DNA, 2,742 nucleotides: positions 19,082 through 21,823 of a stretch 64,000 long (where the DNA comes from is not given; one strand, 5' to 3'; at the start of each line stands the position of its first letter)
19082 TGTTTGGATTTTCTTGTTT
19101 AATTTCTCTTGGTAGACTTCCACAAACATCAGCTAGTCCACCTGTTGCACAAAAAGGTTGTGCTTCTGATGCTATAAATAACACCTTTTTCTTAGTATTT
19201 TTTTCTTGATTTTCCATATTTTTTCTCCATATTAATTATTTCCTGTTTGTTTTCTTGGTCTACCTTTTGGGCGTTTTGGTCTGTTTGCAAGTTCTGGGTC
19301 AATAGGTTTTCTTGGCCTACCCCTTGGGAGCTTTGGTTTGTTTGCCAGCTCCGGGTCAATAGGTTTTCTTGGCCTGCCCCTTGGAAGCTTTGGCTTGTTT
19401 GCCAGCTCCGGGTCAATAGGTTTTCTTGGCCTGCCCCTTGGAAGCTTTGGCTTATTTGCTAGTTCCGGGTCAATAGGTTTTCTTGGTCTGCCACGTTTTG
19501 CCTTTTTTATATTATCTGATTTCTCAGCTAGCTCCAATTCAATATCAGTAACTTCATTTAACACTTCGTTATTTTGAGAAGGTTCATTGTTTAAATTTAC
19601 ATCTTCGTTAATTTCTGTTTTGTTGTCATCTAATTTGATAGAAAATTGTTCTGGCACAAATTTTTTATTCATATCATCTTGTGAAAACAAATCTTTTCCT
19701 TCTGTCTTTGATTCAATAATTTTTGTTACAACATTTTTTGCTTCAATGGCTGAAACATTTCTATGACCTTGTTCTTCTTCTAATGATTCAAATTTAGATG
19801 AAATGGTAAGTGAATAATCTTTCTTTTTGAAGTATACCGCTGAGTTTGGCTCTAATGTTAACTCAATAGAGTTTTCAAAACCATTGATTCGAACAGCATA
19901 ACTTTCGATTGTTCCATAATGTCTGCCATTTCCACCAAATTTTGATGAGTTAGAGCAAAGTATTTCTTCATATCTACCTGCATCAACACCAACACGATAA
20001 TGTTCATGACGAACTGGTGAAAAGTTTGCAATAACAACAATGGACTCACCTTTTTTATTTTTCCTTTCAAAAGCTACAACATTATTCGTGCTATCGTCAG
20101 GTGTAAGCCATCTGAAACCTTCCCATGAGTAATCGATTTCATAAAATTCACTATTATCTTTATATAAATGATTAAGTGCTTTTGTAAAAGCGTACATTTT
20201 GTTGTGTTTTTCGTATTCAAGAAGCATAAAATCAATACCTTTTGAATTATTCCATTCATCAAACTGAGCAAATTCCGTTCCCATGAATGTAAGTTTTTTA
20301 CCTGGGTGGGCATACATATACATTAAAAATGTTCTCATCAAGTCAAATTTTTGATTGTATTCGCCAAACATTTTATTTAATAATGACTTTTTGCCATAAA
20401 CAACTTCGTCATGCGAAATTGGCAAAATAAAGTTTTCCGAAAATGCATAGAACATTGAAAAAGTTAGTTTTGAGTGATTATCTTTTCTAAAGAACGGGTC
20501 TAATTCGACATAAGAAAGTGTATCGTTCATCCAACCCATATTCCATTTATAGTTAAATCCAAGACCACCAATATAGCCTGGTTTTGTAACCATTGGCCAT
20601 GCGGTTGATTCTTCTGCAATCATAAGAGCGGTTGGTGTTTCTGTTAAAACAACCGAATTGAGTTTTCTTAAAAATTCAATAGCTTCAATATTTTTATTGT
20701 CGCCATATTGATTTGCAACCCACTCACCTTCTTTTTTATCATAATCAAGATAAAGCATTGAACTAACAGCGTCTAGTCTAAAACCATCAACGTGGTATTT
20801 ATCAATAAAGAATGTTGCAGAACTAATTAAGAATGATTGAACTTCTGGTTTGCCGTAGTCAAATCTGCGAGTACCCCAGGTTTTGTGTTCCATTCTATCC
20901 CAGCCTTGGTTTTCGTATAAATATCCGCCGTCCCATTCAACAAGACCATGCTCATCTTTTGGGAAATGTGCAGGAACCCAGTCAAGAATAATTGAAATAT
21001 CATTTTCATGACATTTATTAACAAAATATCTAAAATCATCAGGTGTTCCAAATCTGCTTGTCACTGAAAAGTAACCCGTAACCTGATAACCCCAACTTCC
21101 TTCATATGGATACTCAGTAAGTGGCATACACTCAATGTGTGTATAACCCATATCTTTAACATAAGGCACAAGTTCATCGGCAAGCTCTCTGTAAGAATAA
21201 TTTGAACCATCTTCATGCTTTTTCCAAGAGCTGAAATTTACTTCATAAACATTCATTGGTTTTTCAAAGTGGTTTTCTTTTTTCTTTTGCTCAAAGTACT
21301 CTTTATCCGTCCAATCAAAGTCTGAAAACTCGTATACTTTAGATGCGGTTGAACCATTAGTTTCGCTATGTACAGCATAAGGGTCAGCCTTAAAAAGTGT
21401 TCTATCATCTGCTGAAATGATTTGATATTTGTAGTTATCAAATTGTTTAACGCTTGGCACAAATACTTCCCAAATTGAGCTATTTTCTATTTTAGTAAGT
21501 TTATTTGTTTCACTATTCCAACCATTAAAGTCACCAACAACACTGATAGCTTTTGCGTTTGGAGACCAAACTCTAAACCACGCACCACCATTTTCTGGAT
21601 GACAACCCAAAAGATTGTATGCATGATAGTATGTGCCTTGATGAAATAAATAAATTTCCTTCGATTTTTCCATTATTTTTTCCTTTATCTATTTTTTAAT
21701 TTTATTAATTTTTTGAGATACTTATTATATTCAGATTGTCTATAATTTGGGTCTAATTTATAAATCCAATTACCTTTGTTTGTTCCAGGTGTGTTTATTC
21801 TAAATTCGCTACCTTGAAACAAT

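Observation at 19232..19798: Glycogen branching enzyme fused to five tandem AT-hook (RGRPRK) repeats encoded by a 57-bp VNTR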

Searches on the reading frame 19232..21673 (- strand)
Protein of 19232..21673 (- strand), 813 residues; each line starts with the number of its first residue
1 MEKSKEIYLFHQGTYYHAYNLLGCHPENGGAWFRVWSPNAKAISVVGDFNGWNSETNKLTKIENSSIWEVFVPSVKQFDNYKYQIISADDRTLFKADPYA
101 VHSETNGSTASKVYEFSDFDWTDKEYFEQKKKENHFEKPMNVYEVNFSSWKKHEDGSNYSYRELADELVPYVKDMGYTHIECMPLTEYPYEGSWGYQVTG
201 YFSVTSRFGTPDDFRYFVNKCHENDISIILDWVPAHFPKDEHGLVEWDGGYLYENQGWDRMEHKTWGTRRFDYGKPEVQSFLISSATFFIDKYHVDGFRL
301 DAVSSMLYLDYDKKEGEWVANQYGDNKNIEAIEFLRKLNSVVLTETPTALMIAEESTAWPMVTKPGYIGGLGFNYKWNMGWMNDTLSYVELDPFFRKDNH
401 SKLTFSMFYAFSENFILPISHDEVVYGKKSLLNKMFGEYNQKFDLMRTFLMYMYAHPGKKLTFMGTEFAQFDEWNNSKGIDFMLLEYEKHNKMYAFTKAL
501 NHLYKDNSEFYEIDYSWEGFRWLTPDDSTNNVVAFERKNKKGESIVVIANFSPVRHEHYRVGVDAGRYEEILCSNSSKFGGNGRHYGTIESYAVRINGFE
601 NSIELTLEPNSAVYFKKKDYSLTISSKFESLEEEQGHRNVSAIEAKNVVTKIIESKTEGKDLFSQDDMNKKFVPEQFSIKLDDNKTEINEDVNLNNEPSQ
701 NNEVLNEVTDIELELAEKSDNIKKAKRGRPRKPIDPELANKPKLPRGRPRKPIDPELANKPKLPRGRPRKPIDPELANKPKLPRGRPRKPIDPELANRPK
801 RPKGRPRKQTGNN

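Call 4: search_protein_families(library=pfam, proteins=[window:19232-21673:-], max_evalue=1)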
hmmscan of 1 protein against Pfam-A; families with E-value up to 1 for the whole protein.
window:19232-21673:- (813 aa): 4 families
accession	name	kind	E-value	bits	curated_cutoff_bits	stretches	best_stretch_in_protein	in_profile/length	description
PF02806.24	Alpha-amylase_C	-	2.1e-21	76.5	21.2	1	522-617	1-94/95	Alpha amylase, C-terminal all-beta domain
PF02922.24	CBM_48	-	2.7e-20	72.9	22.4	1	22-100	2-83/83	Carbohydrate-binding module 48 (Isoamylase N-terminal domain)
PF00128.31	Alpha-amylase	-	1.1e-17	64.9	22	2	169-238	25-93/446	Alpha amylase, catalytic domain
PF22019.2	GlgB_N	-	7.4e-11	42.5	27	1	6-99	4-94/94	alpha-1,4-glucan branching enzyme GlgB, N-terminal domain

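Call 5: search_protein_families(library=ncbifam, proteins=[window:19232-21673:-], max_evalue=0.01)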
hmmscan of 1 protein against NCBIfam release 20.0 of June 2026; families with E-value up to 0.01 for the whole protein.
window:19232-21673:- (813 aa): 22 families
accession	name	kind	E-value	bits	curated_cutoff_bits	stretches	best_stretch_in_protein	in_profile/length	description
NF008967.0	PRK12313.1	equivalog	1.9e-252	839.2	577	1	2-619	7-629/633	1,4-alpha-glucan branching protein GlgB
NF003811.1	PRK05402.1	equivalog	1.8e-250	832.7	741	1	6-616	2-618/619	1,4-alpha-glucan branching protein GlgB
TIGR01515.1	branching_enzym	equivalog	7e-231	768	463.95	1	7-614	2-605/607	1,4-alpha-glucan branching enzyme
NF009221.0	PRK12568.1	equivalog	1.1e-192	642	1270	1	30-616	154-742/745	1,4-alpha-glucan branching enzyme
NF011293.0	PRK14705.1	equivalog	5.6e-186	620.4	2376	1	27-617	636-1222/1224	1,4-alpha-glucan branching enzyme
NF011294.0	PRK14706.1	equivalog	4.9e-178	593.3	1284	1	21-616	29-623/642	1,4-alpha-glucan branching enzyme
TIGR02402.1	trehalose_TreZ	equivalog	2e-36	125.4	538.8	1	33-307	3-251/545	malto-oligosyltrehalose trehalohydrolase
TIGR02104.1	pulA_typeI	equivalog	8.4e-17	60.5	504.5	1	20-302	10-320/605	type I pullulanase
TIGR02456.1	treS_nterm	equivalog_domain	9.6e-16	57.4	678.35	2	142-240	8-104/539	maltose alpha-D-glucosyltransferase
TIGR02100.1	glgX_debranch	equivalog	5.1e-13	48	640.9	1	161-305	181-345/688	glycogen debranching protein GlgX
NF041321.1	Alpha-amyl_MalA_Halo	equivalog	3.6e-11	42.2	875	1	118-301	238-425/666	alpha-amylase MalA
TIGR02403.1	trehalose_treC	equivalog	9.1e-11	41.1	799.05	1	142-239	7-102/544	alpha,alpha-phosphotrehalase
NF051899.1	BetGalacBglAAgro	equivalog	1.9e-10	39.8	900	1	143-242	9-105/537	beta-galactosidase BglA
TIGR02401.1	trehalose_TreY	equivalog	2.1e-10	39.5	498.65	1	165-238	18-91/838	malto-oligosyltrehalose synthase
NF041090.1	Cyc-maltodext_AglB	equivalog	3.5e-08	32.7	540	1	167-303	69-208/470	cyclomaltodextrinase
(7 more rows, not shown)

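Call 7: find_homologous_proteins(query=window:19232-21673:-, max_evalue=1e-50)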
Query window:19232-21673:- (813 aa): 8000 proteins with E <= 1e-50 among 8000 candidates; the best 120 are listed.
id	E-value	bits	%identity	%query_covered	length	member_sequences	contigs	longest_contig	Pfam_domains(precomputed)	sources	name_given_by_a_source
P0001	0.0e+0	1917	100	100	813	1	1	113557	PF22019.3,PF02922.25,PF00128.32,PF02806.25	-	-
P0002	0.0e+0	1602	83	100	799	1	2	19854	PF22019.3,PF02922.25,PF00128.32,PF02806.25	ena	-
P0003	0.0e+0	1595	82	100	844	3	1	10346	PF22019.3,PF02922.25,PF00128.32,PF02806.25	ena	-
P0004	0.0e+0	1593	82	100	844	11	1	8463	PF22019.3,PF02922.25,PF00128.32,PF02806.25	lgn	-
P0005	0.0e+0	1578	82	100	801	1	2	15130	PF22019.3,PF02922.25,PF00128.32,PF02806.25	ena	-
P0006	0.0e+0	1558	79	100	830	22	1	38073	PF22019.3,PF02922.25,PF00128.32,PF02806.25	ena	-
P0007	0.0e+0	1552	80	100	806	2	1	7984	PF22019.3,PF02922.25,PF00128.32,PF02806.25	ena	-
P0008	0.0e+0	1550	82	97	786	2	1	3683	PF22019.3,PF02922.25,PF00128.32,PF02806.25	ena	-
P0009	0.0e+0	1548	81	100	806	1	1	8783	PF22019.3,PF02922.25,PF00128.32,PF02806.25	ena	-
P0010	0.0e+0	1523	80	97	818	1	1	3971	PF22019.3,PF02922.25,PF00128.32,PF02806.25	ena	-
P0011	0.0e+0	1521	78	100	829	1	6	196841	PF22019.3,PF02922.25,PF00128.32,PF02806.25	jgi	-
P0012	0.0e+0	1512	81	97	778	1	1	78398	PF22019.3,PF02922.25,PF00128.32,PF02806.25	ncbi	-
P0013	0.0e+0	1510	79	99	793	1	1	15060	PF22019.3,PF02922.25,PF00128.32,PF02806.25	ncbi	-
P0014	0.0e+0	1508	80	97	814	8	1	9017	PF22019.3,PF02922.25,PF00128.32,PF02806.25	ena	-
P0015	0.0e+0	1503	78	100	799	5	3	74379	PF22019.3,PF02922.25,PF00128.32,PF02806.25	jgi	-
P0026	0.0e+0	1456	76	100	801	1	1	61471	PF22019.3,PF02922.25,PF00128.32,PF02806.25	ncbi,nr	ncbi:MAG: 1,4-alpha-glucan branching protein GlgB [Clostridia bacterium]|nr:1,4-alpha-glucan branchi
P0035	0.0e+0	1422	76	100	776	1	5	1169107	PF22019.3,PF02922.25,PF00128.32,PF02806.25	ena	-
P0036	0.0e+0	1422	76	100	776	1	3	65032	PF22019.3,PF02922.25,PF00128.32,PF02806.25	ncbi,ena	-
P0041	0.0e+0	1409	71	100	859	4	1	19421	PF22019.3,PF02922.25,PF00128.32,PF02806.25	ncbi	-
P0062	0.0e+0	1302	70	97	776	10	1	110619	PF22019.3,PF02922.25,PF00128.32,PF02806.25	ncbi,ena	-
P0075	0.0e+0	1215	65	100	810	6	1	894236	PF22019.3,PF02922.25,PF00128.32,PF02806.25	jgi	-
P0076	0.0e+0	1203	61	100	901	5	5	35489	PF22019.3,PF02922.25,PF00128.32,PF02178.25,PF02806.25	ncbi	-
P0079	0.0e+0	1189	69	92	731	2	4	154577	PF22019.3,PF02922.25,PF00128.32,PF02806.25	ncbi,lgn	-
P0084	0.0e+0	1154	65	92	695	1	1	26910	PF22019.3,PF02922.25,PF00128.32,PF02806.25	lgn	-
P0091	0.0e+0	1081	59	96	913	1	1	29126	PF22019.3,PF02922.25,PF00128.32,PF02806.25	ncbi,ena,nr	ncbi:MAG: 1,4-alpha-glucan branching protein GlgB [Clostridia bacterium]|nr:1,4-alpha-glucan branchi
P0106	2.7e-280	951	64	76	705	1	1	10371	PF22019.3,PF02922.25,PF00128.32,PF02806.25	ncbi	-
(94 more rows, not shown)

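Call 13: find_related_loci(query=window:19232-21673:-, collection=genome_contigs, flank=6000)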
Query window:19232-21673:- (813 aa) in genome_contigs; peptide patterns used: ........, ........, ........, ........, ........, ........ (x = any residue, [..] = any of these).
600 stretches matched a pattern (row limit reached: there are more); 600 encode a relative of the query (tblastn E <= 1e-3); the best 80 are kept; 80 distinct loci.
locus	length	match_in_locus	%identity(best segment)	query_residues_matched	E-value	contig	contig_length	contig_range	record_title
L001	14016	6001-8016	54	7-664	0e+0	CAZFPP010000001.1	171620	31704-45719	MAG TPA_asm: uncultured Clostridia bacterium isolate SRP222994_co1_82 genome assembly, contig: NODE_32_length_171620_cov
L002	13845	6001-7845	56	7-619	0e+0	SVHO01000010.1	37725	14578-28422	MAG: Clostridiales bacterium isolate SIG386 NODE_5872_length_37725_cov_1.651817, whole genome shotgun sequence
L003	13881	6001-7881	56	7-626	0e+0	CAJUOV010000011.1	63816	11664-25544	MAG TPA_asm: uncultured Christensenellaceae bacterium isolate MGBC162829 genome assembly, contig: MGBC162829.11, whole g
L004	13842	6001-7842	56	7-617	0e+0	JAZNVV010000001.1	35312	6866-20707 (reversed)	MAG: Christensenellaceae bacterium isolate T1900044788_TS20190254.MAGScoT_cleanbin_000010 SGB_2623_k141_1108195, whole g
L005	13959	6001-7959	52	7-651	0e+0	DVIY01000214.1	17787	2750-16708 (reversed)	MAG TPA_asm: Candidatus Gallacutalibacter pullistercoris isolate 13869 ChiHcolR5__C290419_L17787_SRR6323280, whole genom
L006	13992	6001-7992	53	6-658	0e+0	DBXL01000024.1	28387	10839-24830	MAG TPA_asm: Ruminococcaceae bacterium UBA1213 UBA1213_contig_15349, whole genome shotgun sequence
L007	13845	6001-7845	54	9-616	0e+0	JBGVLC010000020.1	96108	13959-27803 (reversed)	MAG: Ruminococcus sp. isolate fecal_MAG_290 fecal_MAG_290_contig_0020, whole genome shotgun sequence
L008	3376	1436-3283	55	3-617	0e+0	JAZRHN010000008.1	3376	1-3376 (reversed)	MAG: Christensenellaceae bacterium isolate T1900045480_YK20190174.MAGScoT_cleanbin_000085 SGB_7316_k141_485563, whole ge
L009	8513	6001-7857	54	2-617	0e+0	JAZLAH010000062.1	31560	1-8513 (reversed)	MAG: Candidatus Fimenecus sp. isolate T1900045079_TC20190073.MAGScoT_cleanbin_000018 SGB_4648_k141_1387586, whole genome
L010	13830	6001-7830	53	10-618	0e+0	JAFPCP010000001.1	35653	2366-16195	MAG: Clostridia bacterium isolate RGIG1021 Dairy_cattle_Rectum.Co__c19570, whole genome shotgun sequence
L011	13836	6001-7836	52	9-618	0e+0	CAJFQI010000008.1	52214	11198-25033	Candidatus Avimonas faecium isolate Chicken_12_mag_180 genome assembly, contig: MAGpy_11413_12_idba_bin_180_fascaffold_8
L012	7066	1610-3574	53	7-655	0e+0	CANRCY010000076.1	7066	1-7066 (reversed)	MAG: uncultured Clostridia bacterium isolate Lapin-026__bin67 genome assembly, contig: Lapin-026__NODE_13851_length_7066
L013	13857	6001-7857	53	2-618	0e+0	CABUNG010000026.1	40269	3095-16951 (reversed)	MAG TPA_asm: uncultured Ruminococcaceae bacterium isolate MGYG-HGUT-04159 genome assembly, contig: GUT_GENOME258161_26,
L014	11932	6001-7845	55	9-616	0e+0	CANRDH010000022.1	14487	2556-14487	MAG: uncultured Clostridia bacterium isolate Lapin-026__bin79 genome assembly, contig: Lapin-026__NODE_5035_length_14487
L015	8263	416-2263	52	2-616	0e+0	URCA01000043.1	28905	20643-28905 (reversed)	uncultured Ruminococcaceae bacterium isolate UMGS856 genome assembly, contig: NODE_420_length_28905_cov_7.201005, whole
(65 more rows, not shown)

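Call 19: find_encoding_contigs(protein=P0001, flank=3000, max_places=4)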
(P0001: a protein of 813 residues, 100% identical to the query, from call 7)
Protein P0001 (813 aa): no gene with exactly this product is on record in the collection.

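Call 20: list_cluster_members(proteins=[P0012, P0013, P0026, P0036, P0041, P0062, P0076, P0091, P0079, P0106])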
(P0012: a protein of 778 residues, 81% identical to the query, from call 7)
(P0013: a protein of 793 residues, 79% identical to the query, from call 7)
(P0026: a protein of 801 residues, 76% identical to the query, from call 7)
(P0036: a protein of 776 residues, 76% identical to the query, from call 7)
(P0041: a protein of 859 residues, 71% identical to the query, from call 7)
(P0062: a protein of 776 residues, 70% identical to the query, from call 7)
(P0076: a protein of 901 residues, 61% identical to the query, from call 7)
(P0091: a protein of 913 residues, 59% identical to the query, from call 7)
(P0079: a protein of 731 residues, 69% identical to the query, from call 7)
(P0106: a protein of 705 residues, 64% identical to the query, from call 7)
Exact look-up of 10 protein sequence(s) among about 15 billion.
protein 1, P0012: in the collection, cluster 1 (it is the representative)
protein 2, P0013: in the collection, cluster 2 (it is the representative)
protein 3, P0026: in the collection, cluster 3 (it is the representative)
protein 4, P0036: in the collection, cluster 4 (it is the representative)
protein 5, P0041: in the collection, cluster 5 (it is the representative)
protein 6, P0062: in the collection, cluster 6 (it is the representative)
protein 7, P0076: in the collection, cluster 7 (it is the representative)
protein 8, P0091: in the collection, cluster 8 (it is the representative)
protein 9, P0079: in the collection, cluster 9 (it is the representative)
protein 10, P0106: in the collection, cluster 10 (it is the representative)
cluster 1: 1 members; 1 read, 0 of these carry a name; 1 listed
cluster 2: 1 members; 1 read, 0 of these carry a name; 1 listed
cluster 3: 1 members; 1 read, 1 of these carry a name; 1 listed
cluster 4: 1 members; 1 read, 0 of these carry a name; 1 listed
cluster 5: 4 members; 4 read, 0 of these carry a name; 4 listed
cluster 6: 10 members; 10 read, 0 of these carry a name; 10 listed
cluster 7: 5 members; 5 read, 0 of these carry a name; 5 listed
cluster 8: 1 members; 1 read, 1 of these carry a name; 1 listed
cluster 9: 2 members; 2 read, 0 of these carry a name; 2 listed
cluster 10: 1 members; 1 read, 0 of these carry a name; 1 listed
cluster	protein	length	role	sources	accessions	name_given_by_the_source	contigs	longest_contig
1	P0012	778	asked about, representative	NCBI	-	-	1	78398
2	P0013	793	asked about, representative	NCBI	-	-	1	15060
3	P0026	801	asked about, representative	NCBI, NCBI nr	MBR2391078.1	MAG: 1,4-alpha-glucan branching protein GlgB [Clostridia bacterium] | 1,4-alpha-glucan branching protein GlgB [Clostridia bacterium]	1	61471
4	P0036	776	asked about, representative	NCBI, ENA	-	-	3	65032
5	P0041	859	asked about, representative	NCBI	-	-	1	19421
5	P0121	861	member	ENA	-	-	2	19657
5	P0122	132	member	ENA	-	-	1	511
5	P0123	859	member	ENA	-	-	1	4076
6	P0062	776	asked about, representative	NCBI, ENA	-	-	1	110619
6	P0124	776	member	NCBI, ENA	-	-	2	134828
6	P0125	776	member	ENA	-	-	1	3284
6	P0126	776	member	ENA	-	-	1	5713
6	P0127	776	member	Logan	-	-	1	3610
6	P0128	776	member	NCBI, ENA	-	-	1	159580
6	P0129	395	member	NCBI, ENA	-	-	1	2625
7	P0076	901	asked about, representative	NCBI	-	-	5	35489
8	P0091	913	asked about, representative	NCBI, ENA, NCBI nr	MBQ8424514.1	MAG: 1,4-alpha-glucan branching protein GlgB [Clostridia bacterium] | 1,4-alpha-glucan branching protein GlgB [Clostridia bacterium]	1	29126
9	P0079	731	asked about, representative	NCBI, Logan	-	-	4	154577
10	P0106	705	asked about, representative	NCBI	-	-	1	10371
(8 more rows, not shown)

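Call 23: find_encoding_contigs(protein=P0012, flank=8000, max_places=3)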
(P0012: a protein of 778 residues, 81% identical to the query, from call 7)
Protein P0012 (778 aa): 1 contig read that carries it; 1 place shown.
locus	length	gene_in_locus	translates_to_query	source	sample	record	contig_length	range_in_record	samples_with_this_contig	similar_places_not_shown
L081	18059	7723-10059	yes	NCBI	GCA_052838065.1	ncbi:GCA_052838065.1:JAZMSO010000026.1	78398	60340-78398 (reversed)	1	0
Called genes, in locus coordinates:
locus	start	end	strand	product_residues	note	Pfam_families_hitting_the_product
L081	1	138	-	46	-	?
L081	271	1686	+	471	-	PF01743:PolyA_pol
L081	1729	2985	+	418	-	PF04294:VanW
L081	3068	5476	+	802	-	PF00133:tRNA-synt_1, PF09334:tRNA-synt_1g, PF13603:tRNA-synt_1_2, PF00133:tRNA-synt_1, PF08264:Anticodon_1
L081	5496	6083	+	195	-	-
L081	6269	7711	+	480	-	PF02446:Glyco_hydro_77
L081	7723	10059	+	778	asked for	PF02922:CBM_48, PF22019:GlgB_N, PF00128:Alpha-amylase, PF02806:Alpha-amylase_C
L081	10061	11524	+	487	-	PF08323:Glyco_transf_5, PF00534:Glycos_transf_1, PF13692:Glyco_trans_1_4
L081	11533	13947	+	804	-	PF00343:Phosphorylase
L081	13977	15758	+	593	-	PF00128:Alpha-amylase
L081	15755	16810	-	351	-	-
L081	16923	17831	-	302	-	PF00483:NTP_transferase, PF12804:NTP_transf_3 (weak)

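Call 42: find_encoding_contigs(protein=P0035, flank=10000, max_places=2)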
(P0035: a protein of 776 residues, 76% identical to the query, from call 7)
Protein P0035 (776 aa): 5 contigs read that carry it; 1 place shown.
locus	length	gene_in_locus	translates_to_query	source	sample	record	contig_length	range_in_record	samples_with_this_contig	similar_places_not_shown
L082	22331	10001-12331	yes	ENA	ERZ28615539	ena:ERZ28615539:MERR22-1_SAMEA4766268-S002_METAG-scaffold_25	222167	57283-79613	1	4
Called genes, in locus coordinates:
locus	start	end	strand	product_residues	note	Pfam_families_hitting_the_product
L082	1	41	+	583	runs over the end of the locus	PF00664:ABC_membrane, PF00005:ABC_tran, PF02463:SMC_N (faint)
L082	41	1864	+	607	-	PF00664:ABC_membrane, PF02463:SMC_N (faint), PF00005:ABC_tran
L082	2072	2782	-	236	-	-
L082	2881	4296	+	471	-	PF01743:PolyA_pol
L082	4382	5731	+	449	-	PF04294:VanW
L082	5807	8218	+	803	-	PF00133:tRNA-synt_1, PF09334:tRNA-synt_1g, PF13603:tRNA-synt_1_2, PF00133:tRNA-synt_1, PF08264:Anticodon_1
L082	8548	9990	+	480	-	PF02446:Glyco_hydro_77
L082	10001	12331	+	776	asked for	PF02922:CBM_48, PF22019:GlgB_N, PF00128:Alpha-amylase, PF02806:Alpha-amylase_C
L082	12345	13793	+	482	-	PF08323:Glyco_transf_5, PF00534:Glycos_transf_1, PF13692:Glyco_trans_1_4 (weak)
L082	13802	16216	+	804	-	PF00343:Phosphorylase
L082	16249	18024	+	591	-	PF00128:Alpha-amylase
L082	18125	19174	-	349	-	-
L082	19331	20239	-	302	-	PF00483:NTP_transferase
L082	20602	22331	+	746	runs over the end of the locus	PF09371:Tex_N, PF22706:Tex_central_region, PF16921:Tex_YqgF, PF14639:YqgF (weak), PF12836:HHH_3, PF17674:HHH_9, PF00575:S1, PF23459:S1_RRP5, +1 more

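Call 43: find_encoding_contigs(protein=P0075, flank=10000, max_places=2)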
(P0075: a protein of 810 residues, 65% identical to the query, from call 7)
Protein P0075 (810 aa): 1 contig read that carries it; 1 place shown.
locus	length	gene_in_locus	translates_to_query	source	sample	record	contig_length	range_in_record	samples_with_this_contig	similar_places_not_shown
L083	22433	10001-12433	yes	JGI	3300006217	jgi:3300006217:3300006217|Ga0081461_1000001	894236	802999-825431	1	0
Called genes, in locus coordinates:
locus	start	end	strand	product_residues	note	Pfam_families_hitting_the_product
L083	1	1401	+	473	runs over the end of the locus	PF01743:PolyA_pol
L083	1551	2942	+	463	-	PF04294:VanW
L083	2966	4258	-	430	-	-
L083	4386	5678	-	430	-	-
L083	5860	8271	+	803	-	PF00133:tRNA-synt_1, PF01406:tRNA-synt_1e (faint), PF09334:tRNA-synt_1g, PF13603:tRNA-synt_1_2, PF00133:tRNA-synt_1, PF08264:Anticodon_1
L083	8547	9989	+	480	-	PF02446:Glyco_hydro_77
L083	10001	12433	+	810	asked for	PF02922:CBM_48, PF22019:GlgB_N, PF00128:Alpha-amylase, PF02806:Alpha-amylase_C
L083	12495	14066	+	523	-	PF08323:Glyco_transf_5, PF00534:Glycos_transf_1, PF13692:Glyco_trans_1_4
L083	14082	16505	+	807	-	PF00343:Phosphorylase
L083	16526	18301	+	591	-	PF00128:Alpha-amylase, PF22026:Alpha-amylase_C_2 (faint)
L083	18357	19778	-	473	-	PF17767:NAPRTase_N, PF17956:NAPRTase_C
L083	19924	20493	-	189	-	PF02361:CbiQ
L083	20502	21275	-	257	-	PF02463:SMC_N (weak), PF00005:ABC_tran, PF13304:AAA_21 (faint)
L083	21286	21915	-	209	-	PF07155:ECF-ribofla_trS, PF07694:5TM-5TMR_LYT (weak), PF12822:ECF_trnsprt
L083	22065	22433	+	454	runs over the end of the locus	-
